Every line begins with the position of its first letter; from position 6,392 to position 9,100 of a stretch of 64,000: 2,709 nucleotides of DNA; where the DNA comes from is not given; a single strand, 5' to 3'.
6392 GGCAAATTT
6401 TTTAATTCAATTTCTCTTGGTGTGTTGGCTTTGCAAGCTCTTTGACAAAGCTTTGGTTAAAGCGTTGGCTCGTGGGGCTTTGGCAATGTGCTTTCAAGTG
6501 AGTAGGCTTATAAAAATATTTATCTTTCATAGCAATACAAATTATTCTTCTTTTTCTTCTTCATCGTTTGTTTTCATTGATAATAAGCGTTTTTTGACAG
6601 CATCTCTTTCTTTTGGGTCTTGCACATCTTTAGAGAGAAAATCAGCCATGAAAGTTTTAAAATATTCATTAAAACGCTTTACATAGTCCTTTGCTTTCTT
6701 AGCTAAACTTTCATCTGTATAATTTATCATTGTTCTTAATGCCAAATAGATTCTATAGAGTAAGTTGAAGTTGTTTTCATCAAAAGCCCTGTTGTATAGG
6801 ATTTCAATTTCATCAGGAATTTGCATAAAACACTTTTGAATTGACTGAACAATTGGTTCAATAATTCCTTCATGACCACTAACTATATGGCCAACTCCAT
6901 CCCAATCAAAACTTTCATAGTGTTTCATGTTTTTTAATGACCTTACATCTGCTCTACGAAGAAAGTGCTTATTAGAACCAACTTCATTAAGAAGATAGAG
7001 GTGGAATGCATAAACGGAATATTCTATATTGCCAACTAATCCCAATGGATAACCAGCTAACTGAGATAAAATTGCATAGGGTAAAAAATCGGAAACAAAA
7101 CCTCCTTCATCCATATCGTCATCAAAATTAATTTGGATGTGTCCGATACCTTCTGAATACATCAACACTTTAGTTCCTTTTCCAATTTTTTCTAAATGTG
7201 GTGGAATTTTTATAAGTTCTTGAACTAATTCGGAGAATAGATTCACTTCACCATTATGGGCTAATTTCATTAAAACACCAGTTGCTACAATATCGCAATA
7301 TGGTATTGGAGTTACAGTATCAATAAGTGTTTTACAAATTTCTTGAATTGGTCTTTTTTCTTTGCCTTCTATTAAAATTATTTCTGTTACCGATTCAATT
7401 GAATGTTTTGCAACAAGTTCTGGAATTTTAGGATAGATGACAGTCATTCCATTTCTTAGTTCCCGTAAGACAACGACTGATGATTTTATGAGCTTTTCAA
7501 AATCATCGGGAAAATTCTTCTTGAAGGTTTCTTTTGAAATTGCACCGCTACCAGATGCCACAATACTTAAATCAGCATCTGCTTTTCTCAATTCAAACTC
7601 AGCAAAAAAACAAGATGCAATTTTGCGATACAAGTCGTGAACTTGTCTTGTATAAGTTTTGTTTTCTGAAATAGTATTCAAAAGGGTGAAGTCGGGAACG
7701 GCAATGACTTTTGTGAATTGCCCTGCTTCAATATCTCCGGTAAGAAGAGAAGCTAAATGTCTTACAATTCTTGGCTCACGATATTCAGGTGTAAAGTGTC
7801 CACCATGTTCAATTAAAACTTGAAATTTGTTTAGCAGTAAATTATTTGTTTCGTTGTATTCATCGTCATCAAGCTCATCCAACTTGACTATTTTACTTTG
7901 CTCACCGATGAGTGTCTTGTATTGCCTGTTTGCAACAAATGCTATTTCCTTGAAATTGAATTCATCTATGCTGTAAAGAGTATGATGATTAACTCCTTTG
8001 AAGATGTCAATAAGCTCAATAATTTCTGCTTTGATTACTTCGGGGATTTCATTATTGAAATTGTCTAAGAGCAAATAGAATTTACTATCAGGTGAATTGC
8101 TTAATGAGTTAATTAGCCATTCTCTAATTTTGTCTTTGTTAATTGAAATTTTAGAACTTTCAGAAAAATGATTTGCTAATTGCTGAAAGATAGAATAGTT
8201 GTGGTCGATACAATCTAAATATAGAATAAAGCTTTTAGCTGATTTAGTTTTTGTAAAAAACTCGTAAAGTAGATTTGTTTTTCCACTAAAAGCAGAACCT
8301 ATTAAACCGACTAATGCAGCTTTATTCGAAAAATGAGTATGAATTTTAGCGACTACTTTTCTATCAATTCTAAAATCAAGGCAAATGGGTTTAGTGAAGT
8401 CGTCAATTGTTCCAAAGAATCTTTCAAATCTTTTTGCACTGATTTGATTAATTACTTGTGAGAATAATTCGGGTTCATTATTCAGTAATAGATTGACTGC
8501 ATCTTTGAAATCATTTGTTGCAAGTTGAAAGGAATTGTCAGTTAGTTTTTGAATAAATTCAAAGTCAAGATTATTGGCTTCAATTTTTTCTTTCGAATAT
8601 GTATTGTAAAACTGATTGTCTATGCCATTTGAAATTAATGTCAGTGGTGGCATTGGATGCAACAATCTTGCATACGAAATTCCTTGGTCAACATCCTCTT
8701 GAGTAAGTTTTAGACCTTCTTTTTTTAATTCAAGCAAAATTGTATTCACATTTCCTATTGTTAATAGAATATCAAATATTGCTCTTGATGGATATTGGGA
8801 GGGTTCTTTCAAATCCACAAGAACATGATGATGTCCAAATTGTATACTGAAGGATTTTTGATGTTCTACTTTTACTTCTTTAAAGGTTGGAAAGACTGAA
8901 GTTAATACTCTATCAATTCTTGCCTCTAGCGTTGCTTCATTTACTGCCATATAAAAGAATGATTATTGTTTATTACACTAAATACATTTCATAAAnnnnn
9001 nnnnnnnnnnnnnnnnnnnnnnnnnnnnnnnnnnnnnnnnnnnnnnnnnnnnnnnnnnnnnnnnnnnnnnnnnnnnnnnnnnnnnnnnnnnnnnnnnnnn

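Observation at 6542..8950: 802-aa protein combining an HsdR-N-like PD-(D/E)xK nuclease fold, a P-loop NTPase and a ~500-aa unassigned C-terminal region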

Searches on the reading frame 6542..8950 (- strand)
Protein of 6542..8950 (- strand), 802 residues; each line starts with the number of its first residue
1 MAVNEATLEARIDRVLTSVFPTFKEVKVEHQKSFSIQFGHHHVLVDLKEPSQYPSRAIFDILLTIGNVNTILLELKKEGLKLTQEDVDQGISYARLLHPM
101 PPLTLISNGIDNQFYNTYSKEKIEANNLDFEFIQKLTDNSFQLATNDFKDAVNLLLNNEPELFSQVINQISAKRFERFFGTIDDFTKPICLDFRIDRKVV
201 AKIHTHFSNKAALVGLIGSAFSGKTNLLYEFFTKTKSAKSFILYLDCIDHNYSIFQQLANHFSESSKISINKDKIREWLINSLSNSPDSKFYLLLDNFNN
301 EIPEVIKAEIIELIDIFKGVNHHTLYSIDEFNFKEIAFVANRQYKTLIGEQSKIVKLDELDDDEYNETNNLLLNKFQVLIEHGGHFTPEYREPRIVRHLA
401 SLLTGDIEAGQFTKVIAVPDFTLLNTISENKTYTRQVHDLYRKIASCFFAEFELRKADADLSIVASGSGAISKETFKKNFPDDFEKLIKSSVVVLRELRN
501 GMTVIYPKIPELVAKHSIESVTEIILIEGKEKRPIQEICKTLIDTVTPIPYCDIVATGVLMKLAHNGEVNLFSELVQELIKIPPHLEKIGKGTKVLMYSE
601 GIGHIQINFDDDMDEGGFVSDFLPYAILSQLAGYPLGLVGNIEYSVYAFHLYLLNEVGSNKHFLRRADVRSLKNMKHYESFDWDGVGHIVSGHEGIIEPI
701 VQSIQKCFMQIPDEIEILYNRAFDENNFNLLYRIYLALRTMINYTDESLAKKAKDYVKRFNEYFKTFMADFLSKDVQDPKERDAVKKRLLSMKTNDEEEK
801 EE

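Call 5: search_protein_families(library=pfam, proteins=[window:6542-8950:-], max_evalue=0.1)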
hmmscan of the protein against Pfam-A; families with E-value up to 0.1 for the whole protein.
window:6542-8950:- (802 aa): 2 families
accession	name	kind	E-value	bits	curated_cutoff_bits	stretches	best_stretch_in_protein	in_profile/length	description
PF13588.12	HSDR_N_2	-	3.5e-05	24.3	25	1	57-124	37-104/110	Type I restriction enzyme R protein N terminus (HSDR_N)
PF13173.12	AAA_14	-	0.013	16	27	0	214-297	5-70/129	AAA domain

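Call 6: search_protein_families(library=padloc, proteins=[window:6542-8950:-], max_evalue=0.1)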
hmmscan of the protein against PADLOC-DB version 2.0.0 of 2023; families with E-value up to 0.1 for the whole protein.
window:6542-8950:- (802 aa): 2 families
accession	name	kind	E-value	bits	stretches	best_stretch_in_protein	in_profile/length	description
PDLC03317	MTase_II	-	0.0015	14.9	1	47-126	37-114/831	Type II methyltransferase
PDLC00886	HORMA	-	0.054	11.5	0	454-491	20-56/164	HORMA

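Call 7: search_protein_families(library=ncbifam, proteins=[window:6542-8950:-], max_evalue=0.1)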
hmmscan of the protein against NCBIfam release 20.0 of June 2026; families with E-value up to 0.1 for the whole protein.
window:6542-8950:- (802 aa): 0 families

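Call 8: find_homologous_proteins(query=window:6542-8950:-)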
Query window:6542-8950:- (802 aa): 135 proteins with E <= 0.001 among 8000 candidates; the best 120 are listed.
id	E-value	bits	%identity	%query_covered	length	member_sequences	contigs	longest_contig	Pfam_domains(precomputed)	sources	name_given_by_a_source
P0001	0.0e+0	1663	92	100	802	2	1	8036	-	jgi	jgi:hypothetical protein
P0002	0.0e+0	1605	90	98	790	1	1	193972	-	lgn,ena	-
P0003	0.0e+0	1558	87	100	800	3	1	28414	-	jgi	jgi:hypothetical protein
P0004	0.0e+0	1374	76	99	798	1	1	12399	-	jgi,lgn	jgi:hypothetical protein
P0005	0.0e+0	1336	74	100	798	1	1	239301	-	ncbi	-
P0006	0.0e+0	1332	73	100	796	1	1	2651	-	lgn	-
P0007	0.0e+0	1327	74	100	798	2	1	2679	-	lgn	-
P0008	0.0e+0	1326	72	100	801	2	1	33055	-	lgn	-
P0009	0.0e+0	1321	71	99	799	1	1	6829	-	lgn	-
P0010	0.0e+0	1320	71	100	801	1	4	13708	-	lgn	-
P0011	0.0e+0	1319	71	99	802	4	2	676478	-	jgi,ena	-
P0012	0.0e+0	1312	73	100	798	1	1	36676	-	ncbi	-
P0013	0.0e+0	1307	74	99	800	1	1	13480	-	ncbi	-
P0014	0.0e+0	1296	71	98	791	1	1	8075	-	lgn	-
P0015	0.0e+0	1296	73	97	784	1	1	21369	-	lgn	-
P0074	2.9e-238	811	47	99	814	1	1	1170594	PF13401.13,PF25199.2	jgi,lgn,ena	-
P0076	1.5e-223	762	45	98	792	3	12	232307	-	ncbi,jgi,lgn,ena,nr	ncbi:MAG: type I restriction enzyme HsdR N-terminal domain-containing protein [Sphingobacteriales ba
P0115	4.6e-155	536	36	95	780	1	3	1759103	PF13588.13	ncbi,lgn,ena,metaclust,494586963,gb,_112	metaclust:\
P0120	9.2e-112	393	32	95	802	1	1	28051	PF04313.21,PF02810.22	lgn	-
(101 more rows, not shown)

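Call 12: find_related_loci(query=A1, collection=genome_contigs, flank=10000)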
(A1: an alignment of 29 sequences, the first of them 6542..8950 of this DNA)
Query A1 (802 aa) in genome_contigs; peptide patterns used: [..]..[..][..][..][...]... (x = any residue, [..] = any of these).
50 stretches matched a pattern; 22 encode a relative of the query (tblastn E <= 1e-3); 22 distinct loci.
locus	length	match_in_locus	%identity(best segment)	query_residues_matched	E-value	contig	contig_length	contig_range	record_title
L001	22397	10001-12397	87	1-799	0e+0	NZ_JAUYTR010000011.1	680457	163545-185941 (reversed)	MAG: Sediminibacterium sp. isolate C8_maxbin.045 C8_k141_6612, whole genome shotgun sequence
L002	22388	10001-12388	74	1-798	0e+0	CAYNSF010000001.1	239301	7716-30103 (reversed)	MAG TPA_asm: uncultured Aureispira sp. isolate SRP344714_co1_14 genome assembly, contig: NODE_102_length_239301_cov_9.10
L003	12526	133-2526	73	1-800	0e+0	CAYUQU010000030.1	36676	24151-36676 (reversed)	MAG TPA_asm: uncultured Flavobacteriales bacterium isolate SRP220891_co3_617 genome assembly, contig: NODE_1089_length_3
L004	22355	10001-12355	72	1-783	0e+0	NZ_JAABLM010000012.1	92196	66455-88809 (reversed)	Flavobacterium ichthyis strain NST-5 contig00012, whole genome shotgun sequence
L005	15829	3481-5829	62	3-788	0e+0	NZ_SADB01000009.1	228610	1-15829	Ancylomarina sp. 16SWW S1-10-2 scaffold_8, whole genome shotgun sequence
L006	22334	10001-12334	62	3-783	0e+0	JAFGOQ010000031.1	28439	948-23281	MAG: Bacteroidales bacterium isolate Zod_Metabat.638 k87_2268141, whole genome shotgun sequence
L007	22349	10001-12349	59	3-789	0e+0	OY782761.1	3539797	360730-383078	MAG: uncultured Microbacter sp. isolate 18e5b0ea-38ec-4f9a-a4be-e39ef802a315 genome assembly, chromosome: 1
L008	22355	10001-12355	72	1-783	0e+0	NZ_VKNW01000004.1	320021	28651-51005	Chryseobacterium echinoideorum strain CC-CZW010 scaffold4.1-size320021, whole genome shotgun sequence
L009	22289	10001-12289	45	3-764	0e+0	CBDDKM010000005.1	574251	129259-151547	MAG: Parvicellaceae bacterium isolate 2f2d11d2-0c83-4b6d-90d6-ffcac063f1ac genome assembly, contig: contig_5, whole geno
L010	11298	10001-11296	71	1-431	0e+0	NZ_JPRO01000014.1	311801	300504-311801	Chryseobacterium luteum strain DSM 18605 Contig14, whole genome shotgun sequence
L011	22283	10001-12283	36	3-764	2e-160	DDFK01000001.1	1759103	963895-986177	MAG TPA_asm: Chitinophagaceae bacterium UBA1930 UBA1930_contig_126, whole genome shotgun sequence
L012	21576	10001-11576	46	3-753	3e-115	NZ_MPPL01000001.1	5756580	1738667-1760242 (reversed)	Mucilaginibacter polytrichastri strain RG4-7 Scaffold1, whole genome shotgun sequence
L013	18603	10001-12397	70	1-801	0e+0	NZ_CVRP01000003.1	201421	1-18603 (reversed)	Dysgonomonas sp. BGC7, whole genome shotgun sequence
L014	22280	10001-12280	27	3-772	4e-90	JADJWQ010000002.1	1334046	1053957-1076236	MAG: Planctomycetota bacterium isolate Kalu_18-Q3-R12-55_BAT3C.357 tig00001024-10-13310640, whole genome shotgun sequenc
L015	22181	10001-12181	28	3-739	2e-84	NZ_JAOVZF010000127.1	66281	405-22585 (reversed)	Paraliomyxa miuraensis strain SMH-27-4 scf55c27, whole genome shotgun sequence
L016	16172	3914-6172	26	3-760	2e-83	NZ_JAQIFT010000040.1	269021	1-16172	Holtiella tumoricola strain CC70A CC70.00040, whole genome shotgun sequence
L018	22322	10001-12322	29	2-776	1e-104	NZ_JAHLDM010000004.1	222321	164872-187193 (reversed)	Clostridium estertheticum strain CF002 contig00004, whole genome shotgun sequence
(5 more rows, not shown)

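Call 23: search_solved_structures(query=A2, max_evalue=1, show_alignments=2)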
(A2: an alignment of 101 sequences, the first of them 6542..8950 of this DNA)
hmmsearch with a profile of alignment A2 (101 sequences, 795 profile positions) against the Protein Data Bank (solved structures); distinct sequences matched with E-value up to 1: 5.
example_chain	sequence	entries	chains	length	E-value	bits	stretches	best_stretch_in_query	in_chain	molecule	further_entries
1z6y_A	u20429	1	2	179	0.12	13.6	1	201-233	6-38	ADP-ribosylation factor-like protein 5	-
1zj6_A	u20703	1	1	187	0.13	13.5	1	201-233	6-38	ADP-ribosylation factor-like protein 5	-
1yzg_A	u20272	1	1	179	0.15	13.3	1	200-234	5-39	ADP-ribosylation factor-like 8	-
9h2l_A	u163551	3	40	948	0.35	12.1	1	199-298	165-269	NB-ARC domain-containing protein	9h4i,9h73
8trx_A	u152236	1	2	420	0.62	11.2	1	138-227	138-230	CE15 glucuronoyl esterase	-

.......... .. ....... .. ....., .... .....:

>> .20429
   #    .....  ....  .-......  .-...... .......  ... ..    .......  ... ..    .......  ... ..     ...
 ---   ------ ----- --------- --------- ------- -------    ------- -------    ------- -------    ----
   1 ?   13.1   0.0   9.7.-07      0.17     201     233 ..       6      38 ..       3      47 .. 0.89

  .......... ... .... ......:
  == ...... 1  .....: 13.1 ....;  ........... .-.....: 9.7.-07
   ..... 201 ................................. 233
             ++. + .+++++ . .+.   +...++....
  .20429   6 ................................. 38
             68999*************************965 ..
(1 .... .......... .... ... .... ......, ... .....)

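Call 25: search_protein_families(library=pfam, alignment_id=A1, max_evalue=0.01)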
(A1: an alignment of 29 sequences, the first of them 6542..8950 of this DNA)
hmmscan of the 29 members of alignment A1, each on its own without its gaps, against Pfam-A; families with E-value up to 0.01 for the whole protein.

A. member 1, window:6542-8950:- (802 aa): 1 family
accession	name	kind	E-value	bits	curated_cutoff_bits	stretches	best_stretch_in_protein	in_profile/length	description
PF13588.12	HSDR_N_2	-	3.5e-05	24.3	25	1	57-124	37-104/110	Type I restriction enzyme R protein N terminus (HSDR_N)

B. families by the number of members that match (of 29 scanned): 16 families
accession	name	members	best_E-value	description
PF13588.12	HSDR_N_2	26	4.6e-07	Type I restriction enzyme R protein N terminus (HSDR_N)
PF13173.12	AAA_14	17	1.9e-05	AAA domain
PF04313.20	HSDR_N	16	1.3e-06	Type I restriction enzyme R protein N terminus (HSDR_N)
PF13401.12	AAA_22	12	2.1e-08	AAA domain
PF25199.1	nSTAND_NTPase5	9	1.2e-05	Novel STAND NTPase 5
PF14516.12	AAA_35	5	0.00038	AAA-like domain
PF13191.12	AAA_16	5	0.0019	AAA ATPase domain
PF01637.24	ATPase_2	3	1.3e-05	ATPase domain predominantly from Archaea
PF19975.5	DO-GTPase1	2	0.001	Double-GTPase 1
PF19993.5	DO-GTPase2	2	0.0018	Double-GTPase 2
PF20720.3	nSTAND3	2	0.0053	Novel STAND NTPase 3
PF02810.21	SEC-C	1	2.1e-10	SEC-C motif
PF19578.4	DUF6090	1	0.0012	Family of unknown function (DUF6090)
PF04818.19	CID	1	0.002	CID domain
PF00931.28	NB-ARC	1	0.0064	NB-ARC domain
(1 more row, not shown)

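Call 26: predict_structure(alignment_id=A2)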
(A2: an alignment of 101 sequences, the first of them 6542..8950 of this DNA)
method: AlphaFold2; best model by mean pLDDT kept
length: 802 residues; sequences in the alignment: 101
mean_pLDDT: 83.5   pTM: 0.76
mean pLDDT of the five models: 83.5, 82.4, 82.2, 81.8, 81.8
residues with pLDDT >= 90: 402; 70-90: 265; 50-70: 94; < 50: 41
segments of 3 or more residues with pLDDT < 50: 1-3, 29-58, 795-802
pLDDT, mean of each block of 10 residues (from residue 1): 49 63 52 33 33 41 65 76 79 72 79 80 69 65 56 62 81 93 93 92 91 90 93 88 83 78 75 81 74 88 80 70 88 82 77 90 95 96 93 94 89 95 95 93 96 93 91 96 91 89 93 96 96 96 94 97 94 97 89 87 86 76 95 91 88 97 81 78 90 94 97 97 97 96 94 97 93 90 90 55 35
secondary structure, 60 per line:
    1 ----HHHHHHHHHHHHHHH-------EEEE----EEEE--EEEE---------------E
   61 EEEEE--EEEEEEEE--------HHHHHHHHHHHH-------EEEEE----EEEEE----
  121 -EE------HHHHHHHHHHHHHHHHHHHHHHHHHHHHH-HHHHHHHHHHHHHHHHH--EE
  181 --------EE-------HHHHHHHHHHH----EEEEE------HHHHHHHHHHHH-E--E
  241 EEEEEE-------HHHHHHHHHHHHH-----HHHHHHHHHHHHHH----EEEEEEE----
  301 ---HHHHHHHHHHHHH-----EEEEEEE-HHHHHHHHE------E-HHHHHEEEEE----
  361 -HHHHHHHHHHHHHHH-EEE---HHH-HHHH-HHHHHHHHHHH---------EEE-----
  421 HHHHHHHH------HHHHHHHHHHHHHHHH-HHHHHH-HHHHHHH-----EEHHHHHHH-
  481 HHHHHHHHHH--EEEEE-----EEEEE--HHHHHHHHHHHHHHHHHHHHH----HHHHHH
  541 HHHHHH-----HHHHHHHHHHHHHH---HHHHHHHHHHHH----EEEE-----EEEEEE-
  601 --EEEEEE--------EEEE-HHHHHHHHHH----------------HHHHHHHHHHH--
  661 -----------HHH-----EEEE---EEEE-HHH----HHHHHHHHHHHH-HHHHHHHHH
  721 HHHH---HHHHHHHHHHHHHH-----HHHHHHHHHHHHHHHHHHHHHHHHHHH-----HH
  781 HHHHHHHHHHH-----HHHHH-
elements in order (helices of 4 or more, strands of 3 or more residues): H5-19 E27-30 E35-38 E41-44 E60-65 E68-75 H84-95 E103-107 E112-116 H130-158 H160-176 H198-208 E213-217 H224-235 E240-246 H254-266 H272-285 E290-296 H304-316 E322-328 H330-337 H347-351 E352-356 H362-376 E378-380 H388-391 H393-403 E413-415 H421-428 H435-450 H452-457 H459-465 H473-479 H481-490 E493-497 E503-507 H510-530 H535-546 H552-565 H569-580 E585-588 E594-599 E603-608 E617-620 H622-631 H648-658 E680-683 E687-690 H699-710 H712-724 H728-741 H747-773 H779-791 H797-801

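Call 28: search_protein_representatives(alignment_id=A1)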
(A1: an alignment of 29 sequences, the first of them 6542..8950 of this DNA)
Query: 29 sequences, 793 profile positions. Proteins with E-value up to 0.001 (for the whole library): 1168; up to 1e-10: 933; up to 1e-30: 323. The best 150 are listed.
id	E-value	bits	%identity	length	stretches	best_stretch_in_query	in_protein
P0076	0.0e+00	1088.4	-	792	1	2-792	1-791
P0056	0.0e+00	1083.7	-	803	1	2-791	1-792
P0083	0.0e+00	1055.5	-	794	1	2-791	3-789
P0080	0.0e+00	1047.0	-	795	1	2-792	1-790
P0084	0.0e+00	1033.9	-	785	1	2-778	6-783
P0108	0.0e+00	1031.3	-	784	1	1-778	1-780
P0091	0.0e+00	1015.2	-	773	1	2-767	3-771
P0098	1.8e-295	998.7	-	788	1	2-765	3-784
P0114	1.0e-293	992.9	-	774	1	2-769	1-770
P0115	5.8e-292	987.1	-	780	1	1-776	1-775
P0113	1.7e-277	939.3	-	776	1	2-774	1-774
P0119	3.2e-255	865.6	-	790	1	2-778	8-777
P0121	3.0e-253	859.1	-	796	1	2-791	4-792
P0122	3.1e-238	809.4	-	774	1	2-767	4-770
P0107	5.0e-236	802.1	-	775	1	2-766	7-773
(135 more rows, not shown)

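Call 31: fold_search(model_id=the predicted structure, library=pdb)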
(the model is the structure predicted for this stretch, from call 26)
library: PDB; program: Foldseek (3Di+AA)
matches with E <= 10: 1379; with E <= 0.001: 71
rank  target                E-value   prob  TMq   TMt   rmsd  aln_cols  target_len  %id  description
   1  4m9s_A                4.1e-07  1.00  0.22  0.31  13.9       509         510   13  crystal structure of CED-4 bound CED-3 fragment (released 2013-10-23)
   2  8dgf_A                7.2e-07  1.00  0.31  0.19  15.5       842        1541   12  Avs4 bound to phage PhiV-1 portal (released 2022-08-03)
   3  8dgf_B                9.7e-07  1.00  0.30  0.18  15.6       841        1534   11  Avs4 bound to phage PhiV-1 portal (released 2022-08-03)
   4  8dgc_B                9.7e-07  1.00  0.24  0.12  16.8       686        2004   10  Avs3 bound to phage PhiV-1 terminase (released 2022-08-03)
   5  9nc9_R                1.1e-06  1.00  0.23  0.24  17.3       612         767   11  Helical assembly of AVAST5 filament (released 2026-02-18)
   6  4m9s_B                1.3e-06  1.00  0.23  0.33  14.8       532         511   12  crystal structure of CED-4 bound CED-3 fragment (released 2013-10-23)
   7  9nc9_G                1.6e-06  1.00  0.24  0.25  17.3       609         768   11  Helical assembly of AVAST5 filament (released 2026-02-18)
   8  4kxf_F                2.3e-06  1.00  0.22  0.20  18.7       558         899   10  Crystal structure of NLRC4 reveals its autoinhibition mechanism (released 2013-07-24)
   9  4kxf_K                3.4e-06  1.00  0.21  0.19  14.8       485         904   11  Crystal structure of NLRC4 reveals its autoinhibition mechanism (released 2013-07-24)
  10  8s0e_G                7.8e-06  1.00  0.21  0.42  11.9       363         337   12  H. sapiens OCCM bound to double stranded DNA (released 2024-10-02)
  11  9lq2_B                7.8e-06  1.00  0.24  0.27  15.3       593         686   12  Structure of human dimeric NLRP7-TCL1A complex (released 2025-12-10)
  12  4kxf_B                9.5e-06  1.00  0.22  0.20  19.1       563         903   10  Crystal structure of NLRC4 reveals its autoinhibition mechanism (released 2013-07-24)
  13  7jgr_A                1.7e-05  1.00  0.20  0.35  11.9       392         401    8  Structure of Drosophila ORC bound to DNA (84 bp) and Cdc6 (released 2020-09-09)
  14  7jgr_G                1.9e-05  1.00  0.20  0.37  12.5       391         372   10  Structure of Drosophila ORC bound to DNA (84 bp) and Cdc6 (released 2020-09-09)
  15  7tjf_A                2.3e-05  1.00  0.22  0.33  11.5       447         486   10  S. cerevisiae ORC bound to 84 bp ARS1 DNA (released 2023-01-18)
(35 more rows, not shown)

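Call 39: search_protein_families(library=pfam, proteins=[L001:7673-9988:+], max_evalue=0.001)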
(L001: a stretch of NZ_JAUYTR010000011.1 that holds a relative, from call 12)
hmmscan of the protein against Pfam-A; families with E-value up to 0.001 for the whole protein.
L001:7673-9988:+ (771 aa): 5 families
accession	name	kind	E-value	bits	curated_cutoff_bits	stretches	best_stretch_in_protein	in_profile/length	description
PF00350.29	Dynamin_N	-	7.9e-16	59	27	1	224-357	1-139/168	Dynamin family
PF14280.11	DUF4365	-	3.8e-12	46.9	24.3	1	40-163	25-138/139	Domain of unknown function (DUF4365)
PF01926.29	MMR_HSR1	-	9e-09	35.9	21.9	1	223-390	1-113/113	50S ribosome-binding GTPase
PF03193.22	RsgA_GTPase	-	0.00021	21.6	30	1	187-248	72-133/174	RsgA GTPase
PF13401.12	AAA_22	-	0.00023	21.9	27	0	224-311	8-77/130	AAA domain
